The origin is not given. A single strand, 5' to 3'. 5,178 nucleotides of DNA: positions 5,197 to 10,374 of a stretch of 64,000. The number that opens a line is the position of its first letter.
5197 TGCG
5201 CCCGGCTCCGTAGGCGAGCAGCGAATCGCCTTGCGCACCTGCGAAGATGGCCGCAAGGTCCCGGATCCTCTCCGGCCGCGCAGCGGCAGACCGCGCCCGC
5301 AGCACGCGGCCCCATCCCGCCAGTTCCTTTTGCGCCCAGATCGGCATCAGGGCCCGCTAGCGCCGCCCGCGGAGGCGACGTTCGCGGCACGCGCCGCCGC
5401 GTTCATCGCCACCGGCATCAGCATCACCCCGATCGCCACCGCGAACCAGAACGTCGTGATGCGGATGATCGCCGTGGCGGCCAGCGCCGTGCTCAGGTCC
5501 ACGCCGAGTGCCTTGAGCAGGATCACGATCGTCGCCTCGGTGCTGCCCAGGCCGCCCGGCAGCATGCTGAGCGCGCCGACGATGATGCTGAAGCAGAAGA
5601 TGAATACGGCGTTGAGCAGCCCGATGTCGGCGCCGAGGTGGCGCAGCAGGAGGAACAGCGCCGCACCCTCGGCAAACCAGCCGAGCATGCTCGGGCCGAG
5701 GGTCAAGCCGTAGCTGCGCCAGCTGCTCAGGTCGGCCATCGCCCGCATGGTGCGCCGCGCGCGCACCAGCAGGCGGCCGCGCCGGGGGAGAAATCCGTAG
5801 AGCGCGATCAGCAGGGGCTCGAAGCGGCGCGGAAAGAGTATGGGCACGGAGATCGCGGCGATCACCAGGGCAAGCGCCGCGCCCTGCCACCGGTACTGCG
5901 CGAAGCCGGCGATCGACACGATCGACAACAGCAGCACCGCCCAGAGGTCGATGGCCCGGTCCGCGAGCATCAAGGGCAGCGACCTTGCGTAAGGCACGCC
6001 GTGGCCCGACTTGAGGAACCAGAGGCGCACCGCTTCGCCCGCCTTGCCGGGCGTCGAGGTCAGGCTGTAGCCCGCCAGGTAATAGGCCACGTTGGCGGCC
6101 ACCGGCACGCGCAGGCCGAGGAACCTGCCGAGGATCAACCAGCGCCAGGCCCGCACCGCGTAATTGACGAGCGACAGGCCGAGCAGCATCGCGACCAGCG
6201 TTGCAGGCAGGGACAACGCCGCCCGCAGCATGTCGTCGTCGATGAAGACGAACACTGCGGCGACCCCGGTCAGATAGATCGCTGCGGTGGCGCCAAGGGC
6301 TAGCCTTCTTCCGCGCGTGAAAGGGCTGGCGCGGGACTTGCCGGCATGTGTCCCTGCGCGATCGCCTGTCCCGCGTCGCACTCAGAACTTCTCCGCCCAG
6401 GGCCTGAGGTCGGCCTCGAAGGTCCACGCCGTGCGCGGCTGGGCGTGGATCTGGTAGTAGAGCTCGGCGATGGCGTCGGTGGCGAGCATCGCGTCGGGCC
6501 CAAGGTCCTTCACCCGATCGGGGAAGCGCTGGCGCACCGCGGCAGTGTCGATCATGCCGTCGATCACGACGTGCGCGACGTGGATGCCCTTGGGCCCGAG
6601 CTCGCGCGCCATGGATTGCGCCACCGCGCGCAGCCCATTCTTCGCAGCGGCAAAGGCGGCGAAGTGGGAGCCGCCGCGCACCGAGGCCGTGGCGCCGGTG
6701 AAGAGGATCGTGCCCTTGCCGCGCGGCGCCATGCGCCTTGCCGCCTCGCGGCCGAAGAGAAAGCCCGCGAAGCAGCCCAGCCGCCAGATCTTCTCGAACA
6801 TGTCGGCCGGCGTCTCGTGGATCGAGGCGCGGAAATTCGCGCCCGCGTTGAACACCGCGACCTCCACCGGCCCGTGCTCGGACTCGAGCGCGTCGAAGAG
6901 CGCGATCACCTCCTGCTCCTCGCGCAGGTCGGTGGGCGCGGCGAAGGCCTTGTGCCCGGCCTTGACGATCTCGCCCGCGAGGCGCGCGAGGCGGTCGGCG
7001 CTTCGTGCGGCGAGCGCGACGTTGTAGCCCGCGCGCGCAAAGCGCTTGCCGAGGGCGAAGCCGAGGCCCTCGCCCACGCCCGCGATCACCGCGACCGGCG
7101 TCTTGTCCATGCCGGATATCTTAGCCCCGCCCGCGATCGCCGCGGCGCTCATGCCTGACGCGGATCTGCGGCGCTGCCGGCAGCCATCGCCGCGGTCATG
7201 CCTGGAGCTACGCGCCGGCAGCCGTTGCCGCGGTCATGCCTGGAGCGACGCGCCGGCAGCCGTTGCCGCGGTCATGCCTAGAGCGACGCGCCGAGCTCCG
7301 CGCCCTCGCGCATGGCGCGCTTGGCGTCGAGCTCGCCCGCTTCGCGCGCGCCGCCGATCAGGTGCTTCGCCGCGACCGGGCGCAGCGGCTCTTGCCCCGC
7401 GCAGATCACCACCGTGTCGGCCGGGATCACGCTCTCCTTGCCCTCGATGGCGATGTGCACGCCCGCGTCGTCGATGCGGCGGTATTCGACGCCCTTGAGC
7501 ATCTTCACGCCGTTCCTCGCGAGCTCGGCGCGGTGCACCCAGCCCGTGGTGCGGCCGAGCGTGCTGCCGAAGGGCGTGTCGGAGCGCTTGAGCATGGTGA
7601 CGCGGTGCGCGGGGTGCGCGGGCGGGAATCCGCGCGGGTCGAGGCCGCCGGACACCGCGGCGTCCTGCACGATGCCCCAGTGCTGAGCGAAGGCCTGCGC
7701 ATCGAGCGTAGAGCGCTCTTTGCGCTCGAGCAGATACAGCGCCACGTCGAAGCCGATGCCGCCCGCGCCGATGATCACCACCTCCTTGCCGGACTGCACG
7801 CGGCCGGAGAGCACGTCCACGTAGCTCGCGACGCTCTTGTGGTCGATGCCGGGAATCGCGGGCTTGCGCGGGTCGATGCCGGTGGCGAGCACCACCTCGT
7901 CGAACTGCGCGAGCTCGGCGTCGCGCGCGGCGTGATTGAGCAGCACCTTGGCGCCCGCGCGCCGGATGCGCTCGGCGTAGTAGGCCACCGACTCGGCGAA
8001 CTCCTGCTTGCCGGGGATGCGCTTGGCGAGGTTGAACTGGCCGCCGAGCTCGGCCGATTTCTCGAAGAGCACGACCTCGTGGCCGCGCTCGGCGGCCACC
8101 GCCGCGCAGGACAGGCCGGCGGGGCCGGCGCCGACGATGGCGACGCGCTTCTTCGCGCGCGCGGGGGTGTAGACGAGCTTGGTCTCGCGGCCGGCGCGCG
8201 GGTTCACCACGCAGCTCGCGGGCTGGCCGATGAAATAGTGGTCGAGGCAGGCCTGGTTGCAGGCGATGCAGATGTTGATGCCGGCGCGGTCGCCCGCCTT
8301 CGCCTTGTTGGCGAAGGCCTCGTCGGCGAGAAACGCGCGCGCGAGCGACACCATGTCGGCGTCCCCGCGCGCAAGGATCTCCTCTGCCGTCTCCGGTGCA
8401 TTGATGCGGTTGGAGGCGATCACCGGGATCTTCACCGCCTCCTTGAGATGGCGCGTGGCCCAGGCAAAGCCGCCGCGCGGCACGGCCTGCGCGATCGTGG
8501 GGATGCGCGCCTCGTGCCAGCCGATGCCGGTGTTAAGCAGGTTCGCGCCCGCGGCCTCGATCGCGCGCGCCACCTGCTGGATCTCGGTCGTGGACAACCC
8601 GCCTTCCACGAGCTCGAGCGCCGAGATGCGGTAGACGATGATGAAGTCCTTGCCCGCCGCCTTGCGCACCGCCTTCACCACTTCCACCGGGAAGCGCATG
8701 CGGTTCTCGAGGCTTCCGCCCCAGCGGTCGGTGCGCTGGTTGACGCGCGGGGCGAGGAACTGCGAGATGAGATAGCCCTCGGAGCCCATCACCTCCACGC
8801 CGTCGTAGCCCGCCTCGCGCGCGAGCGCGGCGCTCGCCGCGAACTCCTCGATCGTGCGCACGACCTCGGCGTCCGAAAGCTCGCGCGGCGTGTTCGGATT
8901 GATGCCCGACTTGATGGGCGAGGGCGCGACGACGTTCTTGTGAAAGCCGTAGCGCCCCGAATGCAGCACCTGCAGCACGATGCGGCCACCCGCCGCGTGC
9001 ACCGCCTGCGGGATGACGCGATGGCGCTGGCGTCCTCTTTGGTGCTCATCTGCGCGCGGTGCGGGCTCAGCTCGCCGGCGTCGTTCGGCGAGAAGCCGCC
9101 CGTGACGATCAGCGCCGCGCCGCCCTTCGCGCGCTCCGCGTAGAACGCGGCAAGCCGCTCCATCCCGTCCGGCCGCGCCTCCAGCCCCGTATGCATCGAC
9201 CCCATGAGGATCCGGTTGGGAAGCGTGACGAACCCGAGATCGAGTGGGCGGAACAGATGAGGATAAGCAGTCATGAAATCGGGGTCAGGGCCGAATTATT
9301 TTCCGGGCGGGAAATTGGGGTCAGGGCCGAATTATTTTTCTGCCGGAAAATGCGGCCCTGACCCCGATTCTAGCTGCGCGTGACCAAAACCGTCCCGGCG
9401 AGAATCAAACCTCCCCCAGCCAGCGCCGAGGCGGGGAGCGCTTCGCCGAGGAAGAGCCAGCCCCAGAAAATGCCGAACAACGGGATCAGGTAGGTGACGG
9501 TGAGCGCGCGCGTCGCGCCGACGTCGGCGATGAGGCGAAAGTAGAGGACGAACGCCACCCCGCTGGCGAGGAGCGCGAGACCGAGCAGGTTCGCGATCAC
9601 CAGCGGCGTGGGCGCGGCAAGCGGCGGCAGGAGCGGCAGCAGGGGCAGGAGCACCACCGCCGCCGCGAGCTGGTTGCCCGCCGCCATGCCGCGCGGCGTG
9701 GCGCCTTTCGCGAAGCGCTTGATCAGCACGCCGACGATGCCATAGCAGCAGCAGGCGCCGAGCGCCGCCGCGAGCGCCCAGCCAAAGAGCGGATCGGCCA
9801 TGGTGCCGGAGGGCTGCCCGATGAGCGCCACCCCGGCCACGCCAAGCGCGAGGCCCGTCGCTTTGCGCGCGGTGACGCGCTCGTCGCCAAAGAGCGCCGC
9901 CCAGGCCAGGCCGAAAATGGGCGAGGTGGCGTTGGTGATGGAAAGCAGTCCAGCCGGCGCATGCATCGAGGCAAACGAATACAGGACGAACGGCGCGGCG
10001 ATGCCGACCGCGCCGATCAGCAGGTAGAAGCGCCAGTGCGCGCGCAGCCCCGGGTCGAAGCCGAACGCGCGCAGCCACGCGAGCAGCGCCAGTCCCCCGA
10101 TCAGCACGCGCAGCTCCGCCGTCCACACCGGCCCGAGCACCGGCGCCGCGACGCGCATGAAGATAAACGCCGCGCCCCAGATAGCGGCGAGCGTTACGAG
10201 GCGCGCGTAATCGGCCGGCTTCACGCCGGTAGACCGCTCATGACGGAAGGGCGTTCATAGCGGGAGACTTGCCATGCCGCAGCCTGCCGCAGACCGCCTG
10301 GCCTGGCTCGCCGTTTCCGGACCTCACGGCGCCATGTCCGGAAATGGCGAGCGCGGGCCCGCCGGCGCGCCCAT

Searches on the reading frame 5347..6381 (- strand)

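Call 57: search_protein_families(library=pfam, proteins=[window:5347-6381:-], max_evalue=0.0001)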
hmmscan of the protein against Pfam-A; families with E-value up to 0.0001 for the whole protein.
window:5347-6381:- (344 aa): 1 family
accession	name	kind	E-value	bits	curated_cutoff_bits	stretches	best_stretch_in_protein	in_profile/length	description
PF03706.18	LPG_synthase_TM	-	2.3e-41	142.7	33.4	1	40-318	7-302/302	Lysylphosphatidylglycerol synthase TM region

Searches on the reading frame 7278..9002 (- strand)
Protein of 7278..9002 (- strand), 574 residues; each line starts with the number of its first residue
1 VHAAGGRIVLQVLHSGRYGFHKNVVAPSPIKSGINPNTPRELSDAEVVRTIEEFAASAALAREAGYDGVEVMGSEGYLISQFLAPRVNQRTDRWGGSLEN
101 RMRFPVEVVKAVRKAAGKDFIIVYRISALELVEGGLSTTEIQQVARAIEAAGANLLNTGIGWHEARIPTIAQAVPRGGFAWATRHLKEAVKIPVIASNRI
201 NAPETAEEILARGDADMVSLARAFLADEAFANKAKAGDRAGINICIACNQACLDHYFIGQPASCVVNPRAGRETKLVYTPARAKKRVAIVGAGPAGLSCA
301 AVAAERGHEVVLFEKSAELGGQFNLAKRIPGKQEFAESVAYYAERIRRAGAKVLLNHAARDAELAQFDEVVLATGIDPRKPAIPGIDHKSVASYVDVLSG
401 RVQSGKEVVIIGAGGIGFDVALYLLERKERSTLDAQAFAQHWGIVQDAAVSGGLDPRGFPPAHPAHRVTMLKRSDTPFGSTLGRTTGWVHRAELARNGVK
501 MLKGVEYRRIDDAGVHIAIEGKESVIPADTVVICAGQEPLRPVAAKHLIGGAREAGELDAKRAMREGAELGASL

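Call 57: search_protein_families(library=pfam, proteins=[window:7278-9002:-], max_evalue=0.0001)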
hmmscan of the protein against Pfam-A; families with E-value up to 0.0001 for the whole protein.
window:7278-9002:- (574 aa): 15 families
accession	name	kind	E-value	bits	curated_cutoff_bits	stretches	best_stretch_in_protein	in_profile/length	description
PF00724.26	Oxidored_FMN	-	4.4e-62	210.8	27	1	2-237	90-338/342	NADH:flavin oxidoreductase / NADH oxidase family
PF07992.20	Pyr_redox_2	-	1.2e-30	107.4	26.1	1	286-543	2-243/291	Pyridine nucleotide-disulphide oxidoreductase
PF13738.12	Pyr_redox_3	-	2.7e-12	47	30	1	368-432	126-191/305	Pyridine nucleotide-disulphide oxidoreductase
PF01266.30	DAO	-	6.3e-12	46.1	27.9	1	286-321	1-37/353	FAD dependent oxidoreductase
PF00070.33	Pyr_redox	-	5.8e-11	43.2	22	0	286-323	1-38/82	Pyridine nucleotide-disulphide oxidoreductase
PF13450.12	NAD_binding_8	-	6e-10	39.7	21.9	1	289-324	1-36/68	NAD(P)-binding Rossmann-like domain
PF03486.20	HI0933_like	-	5.8e-09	36.2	50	1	286-326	2-42/244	HI0933-like protein Rossmann domain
PF00890.30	FAD_binding_2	-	1.7e-07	31.2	20.4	1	287-325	2-40/414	FAD binding domain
PF12831.13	FAD_oxidored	-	2.7e-07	30.7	27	1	287-323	2-38/416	FAD dependent oxidoreductase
PF01946.23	Thi4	-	6.6e-07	29.2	26.2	1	284-322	17-56/235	Thi4 family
PF00743.25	FMO-like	-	4.5e-06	25.8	22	0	284-326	1-43/532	Flavin-binding monooxygenase-like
PF01494.25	FAD_binding_3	-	1e-05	25.4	22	0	286-318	3-35/349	FAD binding domain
PF13454.12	NAD_binding_9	-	1.8e-05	25.2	21.8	0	288-321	1-38/155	FAD-NAD(P)-binding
PF21799.2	MurD-like_N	-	4e-05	24.3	27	0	285-330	1-46/88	Mur ligase MurD-like, N-terminal domain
PF13434.12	Lys_Orn_oxgnase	-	8.2e-05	22.3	21.3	0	339-434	121-217/339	L-lysine 6-monooxygenase/L-ornithine 5-monooxygenase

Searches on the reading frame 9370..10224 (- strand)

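Call 83: search_protein_families(library=pfam, proteins=[window:9370-10224:-], max_evalue=0.0001)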
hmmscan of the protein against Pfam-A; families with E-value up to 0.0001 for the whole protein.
window:9370-10224:- (284 aa): 1 family
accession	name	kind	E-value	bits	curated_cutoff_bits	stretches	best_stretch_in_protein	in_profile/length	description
PF00892.27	EamA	-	6.4e-39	133.8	28.2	2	149-282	2-134/135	EamA-like transporter family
